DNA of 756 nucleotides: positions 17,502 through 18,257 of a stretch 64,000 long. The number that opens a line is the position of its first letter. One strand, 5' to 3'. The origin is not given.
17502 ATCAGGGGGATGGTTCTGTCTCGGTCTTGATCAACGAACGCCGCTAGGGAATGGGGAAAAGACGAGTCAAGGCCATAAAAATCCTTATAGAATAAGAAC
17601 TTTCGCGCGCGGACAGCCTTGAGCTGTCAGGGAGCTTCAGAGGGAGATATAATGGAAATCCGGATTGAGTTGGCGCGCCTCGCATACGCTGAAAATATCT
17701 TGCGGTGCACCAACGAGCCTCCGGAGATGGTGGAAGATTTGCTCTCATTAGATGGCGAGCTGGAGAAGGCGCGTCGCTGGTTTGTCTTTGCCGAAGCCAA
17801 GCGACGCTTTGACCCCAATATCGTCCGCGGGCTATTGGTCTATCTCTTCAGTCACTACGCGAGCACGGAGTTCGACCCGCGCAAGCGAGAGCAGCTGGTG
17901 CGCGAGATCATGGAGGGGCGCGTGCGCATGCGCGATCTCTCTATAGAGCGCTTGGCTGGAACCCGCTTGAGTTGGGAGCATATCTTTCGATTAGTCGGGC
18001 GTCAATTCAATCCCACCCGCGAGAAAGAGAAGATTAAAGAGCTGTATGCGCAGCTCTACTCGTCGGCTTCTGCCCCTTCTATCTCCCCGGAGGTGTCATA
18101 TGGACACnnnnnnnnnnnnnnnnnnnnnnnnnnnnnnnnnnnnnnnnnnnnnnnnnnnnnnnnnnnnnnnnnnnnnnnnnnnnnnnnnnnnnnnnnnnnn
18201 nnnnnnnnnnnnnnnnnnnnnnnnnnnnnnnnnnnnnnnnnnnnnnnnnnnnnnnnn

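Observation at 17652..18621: Anti-sigma-like zinc-finger membrane protein coupled to a non-sigma partner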

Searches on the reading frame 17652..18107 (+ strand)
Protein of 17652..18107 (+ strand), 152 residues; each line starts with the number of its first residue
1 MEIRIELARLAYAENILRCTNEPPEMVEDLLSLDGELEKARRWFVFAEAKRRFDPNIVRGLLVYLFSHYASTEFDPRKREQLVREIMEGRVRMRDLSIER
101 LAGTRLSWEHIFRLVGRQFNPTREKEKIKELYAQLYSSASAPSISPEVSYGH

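Call 5: search_protein_families(library=pfam, proteins=[window:17652-18107:+], max_evalue=10)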
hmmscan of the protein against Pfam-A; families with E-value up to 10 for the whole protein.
window:17652-18107:+ (152 aa): 0 families

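Call 6: search_protein_families(library=ncbifam, proteins=[window:17652-18107:+], max_evalue=10)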
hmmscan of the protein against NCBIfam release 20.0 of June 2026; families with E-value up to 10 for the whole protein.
window:17652-18107:+ (152 aa): 0 families

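Call 7: find_homologous_proteins(query=window:17652-18107:+, max_evalue=0.01)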
Query window:17652-18107:+ (152 aa): 42 proteins with E <= 0.01 among 106 candidates.
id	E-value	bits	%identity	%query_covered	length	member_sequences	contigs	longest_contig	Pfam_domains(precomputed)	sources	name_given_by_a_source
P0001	4.6e-81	288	88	100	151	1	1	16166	-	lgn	-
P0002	1.3e-80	286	86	100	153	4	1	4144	-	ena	-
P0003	8.2e-80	284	86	100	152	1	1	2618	-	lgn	-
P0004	1.2e-77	277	86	99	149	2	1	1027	-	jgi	jgi:hypothetical protein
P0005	9.9e-77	274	86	99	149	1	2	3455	-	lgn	-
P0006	2.4e-75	269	85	99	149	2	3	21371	-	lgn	-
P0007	4.1e-70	252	77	100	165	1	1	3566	-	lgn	-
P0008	5.2e-66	239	75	100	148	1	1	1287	-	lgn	-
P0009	1.9e-47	179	61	93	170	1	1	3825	-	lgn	-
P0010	9.9e-46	173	64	87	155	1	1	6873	-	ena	-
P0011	1.1e-44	170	61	87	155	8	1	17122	-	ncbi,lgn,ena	-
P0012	1.8e-43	166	62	87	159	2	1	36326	-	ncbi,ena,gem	-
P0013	2.6e-42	162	54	92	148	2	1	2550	-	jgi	-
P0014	4.2e-42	162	55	91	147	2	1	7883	-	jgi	-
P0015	5.2e-42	161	53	97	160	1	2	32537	-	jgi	jgi:hypothetical protein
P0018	4.4e-41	158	54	92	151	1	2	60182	-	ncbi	-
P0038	1.2e-36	144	51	89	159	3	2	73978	-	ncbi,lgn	-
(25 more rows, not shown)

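Call 13: search_solved_structures(query=A1, max_evalue=10, show_alignments=3)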
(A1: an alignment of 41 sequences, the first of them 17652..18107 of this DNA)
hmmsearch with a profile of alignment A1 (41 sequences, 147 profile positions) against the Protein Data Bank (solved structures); distinct sequences matched with E-value up to 10: 0.

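Call 16: search_protein_families(library=pfam, alignment_id=A1, max_evalue=10)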
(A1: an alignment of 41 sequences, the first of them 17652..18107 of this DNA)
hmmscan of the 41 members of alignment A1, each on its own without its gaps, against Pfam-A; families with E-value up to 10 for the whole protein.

A. member 1, window:17652-18107:+ (152 aa): 0 families

B. families by the number of members that match (of 41 scanned): 22 families
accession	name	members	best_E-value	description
PF12745.12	HGTP_anticodon2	6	0.017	Anticodon binding domain of tRNAs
PF13077.11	DUF3909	4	0.053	Protein of unknown function (DUF3909)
PF12312.13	NeA_P2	3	0.065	Nepovirus subgroup A polyprotein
PF18596.6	Sld7_C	2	0.02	Sld7 C-terminal domain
PF10523.15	BEN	2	0.027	BEN domain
PF07721.20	TPR_4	1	0.007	Tetratricopeptide repeat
PF15236.11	CCDC66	1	0.0084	Coiled-coil domain-containing protein 66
PF18418.7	AnkUBD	1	0.021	Ankyrin ubiquitin-binding domain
PF20920.2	DAXX_hist_bd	1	0.035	Death domain-associated protein 6, histone binding domain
PF07624.16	PSD2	1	0.036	Protein of unknown function (DUF1585)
PF06216.16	RTBV_P46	1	0.044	Rice tungro bacilliform virus P46 protein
PF11149.13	DUF2924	1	0.064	Protein of unknown function (DUF2924)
PF05798.17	Phage_FRD3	1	0.1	Bacteriophage FRD3 protein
PF24278.2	HVO_0513_N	1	0.11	HVO_0513, N-terminal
PF19820.4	DUF6303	1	0.13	Family of unknown function (DUF6303)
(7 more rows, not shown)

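Call 22: predict_structure(alignment_id=A1)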
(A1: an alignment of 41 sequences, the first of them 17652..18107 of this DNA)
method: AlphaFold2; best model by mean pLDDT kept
length: 152 residues; sequences in the alignment: 41
mean_pLDDT: 88.5   pTM: 0.81
mean pLDDT of the five models: 88.5, 88.0, 86.3, 85.6, 84.5
residues with pLDDT >= 90: 125; 70-90: 12; 50-70: 2; < 50: 13
segments of 3 or more residues with pLDDT < 50: 140-152
pLDDT, mean of each block of 10 residues (from residue 1): 89 95 92 92 95 94 96 97 97 95 96 92 93 78 36 39
secondary structure, 60 per line:
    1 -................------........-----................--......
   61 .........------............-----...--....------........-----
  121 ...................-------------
elements in order: H2-17 H24-31 H37-52 H55-69 H76-87 H98-101 H108-115 H121-139

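Call 32: find_encoding_contigs(protein=P0038, flank=5000, max_places=1)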
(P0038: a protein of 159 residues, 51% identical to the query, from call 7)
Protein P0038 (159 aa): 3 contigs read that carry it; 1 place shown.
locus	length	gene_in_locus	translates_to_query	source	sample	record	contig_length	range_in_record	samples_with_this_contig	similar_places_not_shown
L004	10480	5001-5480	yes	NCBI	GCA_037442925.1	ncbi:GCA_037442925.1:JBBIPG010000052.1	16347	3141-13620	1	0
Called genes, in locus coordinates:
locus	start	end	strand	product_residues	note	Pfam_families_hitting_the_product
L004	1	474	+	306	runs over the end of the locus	PF01497:Peripla_BP_2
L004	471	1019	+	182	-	PF01923:Cob_adeno_trans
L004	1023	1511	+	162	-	PF01467:CTP_transf_like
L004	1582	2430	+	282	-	PF00581:Rhodanese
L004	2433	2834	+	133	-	PF01592:NifU_N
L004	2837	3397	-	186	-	-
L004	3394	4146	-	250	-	PF13462:Thioredoxin_4, PF13098:Thioredoxin_2 (faint), PF01323:DSBA (weak)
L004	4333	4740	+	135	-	PF01641:SelR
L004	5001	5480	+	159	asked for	-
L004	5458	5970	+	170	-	-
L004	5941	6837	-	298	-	PF00398:RrnaAD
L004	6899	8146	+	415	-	PF05221:AdoHcyase, PF02826:2-Hacid_dh_C, PF00670:AdoHcyase_NAD, PF07991:KARI_N (weak)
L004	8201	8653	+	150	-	PF00380:Ribosomal_S9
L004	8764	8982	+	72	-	PF01197:Ribosomal_L31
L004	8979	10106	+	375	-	PF01053:Cys_Met_Meta_PP, PF01212:Beta_elim_lyase (faint)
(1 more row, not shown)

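Call 33: find_encoding_contigs(protein=P0018, flank=5000, max_places=1)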
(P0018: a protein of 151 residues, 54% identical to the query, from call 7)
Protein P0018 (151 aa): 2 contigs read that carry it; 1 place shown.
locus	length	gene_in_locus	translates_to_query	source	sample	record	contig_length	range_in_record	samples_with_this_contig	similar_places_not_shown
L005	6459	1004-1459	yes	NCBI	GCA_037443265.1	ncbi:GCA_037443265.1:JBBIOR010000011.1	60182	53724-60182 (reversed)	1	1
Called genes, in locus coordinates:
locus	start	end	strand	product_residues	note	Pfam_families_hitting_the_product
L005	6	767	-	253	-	PF01048:PNP_UDP_1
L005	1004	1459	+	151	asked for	-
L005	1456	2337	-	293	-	PF00398:RrnaAD, PF13649:Methyltransf_25 (weak)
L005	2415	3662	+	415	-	PF05221:AdoHcyase, PF02826:2-Hacid_dh_C, PF00670:AdoHcyase_NAD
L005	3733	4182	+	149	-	PF00380:Ribosomal_S9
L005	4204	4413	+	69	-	PF01197:Ribosomal_L31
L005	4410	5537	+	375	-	PF01053:Cys_Met_Meta_PP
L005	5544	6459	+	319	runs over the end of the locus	PF00291:PALP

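Call 34: find_encoding_contigs(protein=P0012, flank=5000, max_places=1)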
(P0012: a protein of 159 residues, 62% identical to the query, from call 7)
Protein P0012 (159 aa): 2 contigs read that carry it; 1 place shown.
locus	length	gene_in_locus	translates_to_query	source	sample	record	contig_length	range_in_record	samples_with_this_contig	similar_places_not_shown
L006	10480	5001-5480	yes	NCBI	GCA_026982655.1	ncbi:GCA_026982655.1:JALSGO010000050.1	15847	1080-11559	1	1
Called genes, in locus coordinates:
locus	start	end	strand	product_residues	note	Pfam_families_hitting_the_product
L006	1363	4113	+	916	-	PF02861:Clp_N, PF23569:NBD_SMAX1, PF00004:AAA, PF17871:AAA_lid_9, PF07724:AAA_2, PF00004:AAA, PF07728:AAA_5, PF10431:ClpB_D2-small, +10 more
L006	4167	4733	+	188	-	PF06146:PsiE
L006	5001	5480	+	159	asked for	-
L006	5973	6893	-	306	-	PF00398:RrnaAD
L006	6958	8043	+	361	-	PF00005:ABC_tran, PF13304:AAA_21 (weak), PF08402:TOBE_2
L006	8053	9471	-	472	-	PF02749:QRPTase_N (faint), PF17767:NAPRTase_N, PF04095:NAPRTase, PF17956:NAPRTase_C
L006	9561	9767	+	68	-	PF03966:Trm112p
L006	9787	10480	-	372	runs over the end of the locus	PF00676:E1_dh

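Call 38: search_protein_representatives(alignment_id=A1)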
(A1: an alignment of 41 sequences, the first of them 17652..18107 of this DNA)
Query: 41 sequences, 147 profile positions. Proteins with E-value up to 0.001 (for the whole library): 29; up to 1e-10: 6; up to 1e-30: 2. The best 29 are listed.
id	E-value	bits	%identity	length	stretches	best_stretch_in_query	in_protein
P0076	1.2e-55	203.7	-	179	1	3-142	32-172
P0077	1.0e-52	194.2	-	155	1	8-145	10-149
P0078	2.9e-21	92.1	-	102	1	9-72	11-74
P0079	2.3e-18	82.7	-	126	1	67-138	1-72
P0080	1.4e-17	80.2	-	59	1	94-141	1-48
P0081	2.8e-15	72.7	-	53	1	92-142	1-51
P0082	1.9e-10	57.1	-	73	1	6-70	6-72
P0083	2.4e-10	56.7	-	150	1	22-136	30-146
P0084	3.0e-10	56.4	-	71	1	31-73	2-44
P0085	1.0e-09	54.6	-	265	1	55-125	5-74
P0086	1.6e-09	54.0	-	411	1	8-136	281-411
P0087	4.4e-09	52.6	-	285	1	14-138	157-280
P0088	7.7e-09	51.8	-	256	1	57-116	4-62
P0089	5.1e-08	49.2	-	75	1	86-141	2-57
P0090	5.6e-08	49.0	-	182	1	56-136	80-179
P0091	8.6e-08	48.4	-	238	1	56-116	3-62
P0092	2.6e-07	46.9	-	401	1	3-136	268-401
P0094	6.9e-07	45.5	-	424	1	10-136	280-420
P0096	2.2e-06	43.8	-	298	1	88-137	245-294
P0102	1.5e-04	37.9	-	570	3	19-93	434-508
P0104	8.1e-04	35.5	-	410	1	8-132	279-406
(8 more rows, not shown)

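Call 40: search_protein_families(library=pfam, proteins=[P0085, P0086, P0087, P0088, P0091, P0092, P0094, P0096, P0104, P0102], max_evalue=0.01)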
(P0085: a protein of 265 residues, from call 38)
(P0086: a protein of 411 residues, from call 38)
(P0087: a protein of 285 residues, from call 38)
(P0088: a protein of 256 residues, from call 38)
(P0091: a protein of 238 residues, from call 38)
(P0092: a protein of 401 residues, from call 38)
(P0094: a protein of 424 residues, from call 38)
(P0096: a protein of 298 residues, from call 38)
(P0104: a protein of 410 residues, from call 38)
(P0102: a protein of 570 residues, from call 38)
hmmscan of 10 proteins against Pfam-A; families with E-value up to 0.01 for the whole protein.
P0085 (265 aa): 0 families

P0086 (411 aa): 0 families

P0087 (285 aa): 0 families

P0088 (256 aa): 0 families

P0091 (238 aa): 0 families

P0092 (401 aa): 0 families

P0094 (424 aa): 0 families

P0096 (298 aa): 0 families

P0104 (410 aa): 0 families

P0102 (570 aa): 17 families
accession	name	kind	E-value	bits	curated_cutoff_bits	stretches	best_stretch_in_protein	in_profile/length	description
PF12796.13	Ank_2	-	4.1e-72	239.2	27.3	4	366-457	1-89/90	Ankyrin repeats (3 copies)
PF00023.36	Ank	-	5.7e-52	171.2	21.1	6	494-523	2-31/33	Ankyrin repeat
PF13637.12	Ank_4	-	8.4e-45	150.2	22.7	6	438-480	7-49/50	Ankyrin repeats (many copies)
PF13606.12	Ank_3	-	2.4e-40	131.7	22.3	4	460-488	1-29/30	Ankyrin repeat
PF13857.12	Ank_5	-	7.3e-31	106.3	27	4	348-402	1-56/56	Ankyrin repeats (many copies)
PF23745.1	ANK_LRRK2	-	3.7e-16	59.6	27.5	3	407-482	43-114/130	LRRK2 ANK repeat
PF13927.12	Ig_3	-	4.7e-09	37.1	30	1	28-116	3-75/78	Immunoglobulin domain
PF07679.22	I-set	-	1.5e-07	31.8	23.7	1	155-229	20-83/90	Immunoglobulin I-set domain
PF24521.3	Ank_KRIT1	-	2e-07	31.2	80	0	464-558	21-115/149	KRIT1 ankyrin-repeats domain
PF08205.18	C2-set_2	-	2.9e-06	27.7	21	1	150-223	14-82/89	CD80-like C2-set immunoglobulin domain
PF00047.31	ig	-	4.5e-06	27.3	21.8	0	35-117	2-70/81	Immunoglobulin domain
PF07686.23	V-set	-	3.3e-05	24.5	26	1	33-116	3-91/109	Immunoglobulin V-set domain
PF00553.25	CBM_2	-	0.0012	19.6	24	0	420-488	6-71/101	Cellulose binding domain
PF05952.17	ComX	-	0.0032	17.7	25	0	475-499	4-27/55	Bacillus competence pheromone ComX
PF08693.15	SKG6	-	0.0048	16.3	30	1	264-314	17-67/668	SKG6 family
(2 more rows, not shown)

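Call 42: search_protein_families(library=pfam, proteins=[P0086, P0087, P0092, P0094, P0104, P0096, P0085, P0088, P0091, P0090], max_evalue=10)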
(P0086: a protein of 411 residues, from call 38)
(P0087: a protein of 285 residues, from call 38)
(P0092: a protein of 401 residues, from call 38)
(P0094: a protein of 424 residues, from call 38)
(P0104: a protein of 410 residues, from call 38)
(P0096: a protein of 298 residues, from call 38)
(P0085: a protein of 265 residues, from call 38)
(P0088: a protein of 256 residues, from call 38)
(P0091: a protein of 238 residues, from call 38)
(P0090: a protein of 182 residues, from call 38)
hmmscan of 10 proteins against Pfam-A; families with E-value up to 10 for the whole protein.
P0086 (411 aa): 1 family
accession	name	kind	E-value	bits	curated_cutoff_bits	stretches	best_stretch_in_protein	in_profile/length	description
PF22545.2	2CompARG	-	0.21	12.1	27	1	328-358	109-130/170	2-Component system ADP-ribose glycohydrolase domain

P0087 (285 aa): 2 families
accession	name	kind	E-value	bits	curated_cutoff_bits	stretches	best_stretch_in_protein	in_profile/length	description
PF04542.20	Sigma70_r2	-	0.01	16.1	24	1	105-127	47-69/71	Sigma-70 region 2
PF22545.2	2CompARG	-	0.07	13.6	27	1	205-244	107-144/170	2-Component system ADP-ribose glycohydrolase domain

P0092 (401 aa): 1 family
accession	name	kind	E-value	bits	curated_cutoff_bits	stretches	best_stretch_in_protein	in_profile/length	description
PF05719.16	GPP34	-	0.12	12.8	29.1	1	103-166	40-99/201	Golgi phosphoprotein 3 (GPP34)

P0094 (424 aa): 0 families

P0104 (410 aa): 0 families

P0096 (298 aa): 0 families

P0085 (265 aa): 2 families
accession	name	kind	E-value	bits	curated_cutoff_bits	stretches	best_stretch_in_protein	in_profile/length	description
PF06864.17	PAP_PilO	-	0.11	11.8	26.7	1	14-58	369-411/419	Pilin accessory protein (PilO)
PF13490.11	zf-HC2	-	0.48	11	22.2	1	142-155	22-35/35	Putative zinc-finger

P0088 (256 aa): 1 family
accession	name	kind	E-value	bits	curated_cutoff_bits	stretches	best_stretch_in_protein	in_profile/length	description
PF13490.11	zf-HC2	-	0.57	10.8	22.2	1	127-140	22-35/35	Putative zinc-finger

P0091 (238 aa): 0 families

P0090 (182 aa): 0 families
